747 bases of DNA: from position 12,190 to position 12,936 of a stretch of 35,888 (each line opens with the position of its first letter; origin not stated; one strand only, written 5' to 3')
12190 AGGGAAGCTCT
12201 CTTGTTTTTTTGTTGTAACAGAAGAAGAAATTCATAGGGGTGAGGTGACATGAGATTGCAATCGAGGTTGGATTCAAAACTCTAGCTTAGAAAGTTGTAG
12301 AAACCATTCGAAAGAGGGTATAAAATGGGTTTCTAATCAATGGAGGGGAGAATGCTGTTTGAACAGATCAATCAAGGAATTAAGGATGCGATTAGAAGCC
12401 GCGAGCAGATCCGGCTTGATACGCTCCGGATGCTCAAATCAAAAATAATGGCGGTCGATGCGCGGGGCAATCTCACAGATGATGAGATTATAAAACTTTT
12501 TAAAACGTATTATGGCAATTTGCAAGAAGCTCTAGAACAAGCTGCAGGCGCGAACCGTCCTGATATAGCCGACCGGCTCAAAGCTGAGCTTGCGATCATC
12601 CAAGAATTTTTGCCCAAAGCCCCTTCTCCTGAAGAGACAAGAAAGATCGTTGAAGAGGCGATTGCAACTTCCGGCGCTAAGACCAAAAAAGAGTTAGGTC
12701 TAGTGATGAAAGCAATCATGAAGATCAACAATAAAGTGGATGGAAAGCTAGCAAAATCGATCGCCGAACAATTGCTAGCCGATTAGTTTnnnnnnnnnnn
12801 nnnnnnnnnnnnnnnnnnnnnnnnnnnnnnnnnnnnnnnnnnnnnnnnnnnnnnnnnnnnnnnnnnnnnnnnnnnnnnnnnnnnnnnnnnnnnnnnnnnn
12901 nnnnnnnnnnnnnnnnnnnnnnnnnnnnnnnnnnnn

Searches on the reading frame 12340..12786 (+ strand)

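Call 37: search_protein_families(library=pfam, proteins=[window:12340-12786:+], max_evalue=0.001)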
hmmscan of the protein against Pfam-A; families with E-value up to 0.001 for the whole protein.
window:12340-12786:+ (148 aa): 1 family
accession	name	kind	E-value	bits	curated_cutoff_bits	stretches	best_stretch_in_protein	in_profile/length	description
PF09424.15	YqeY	-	7.1e-29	101.2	27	1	8-145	2-142/143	Yqey-like protein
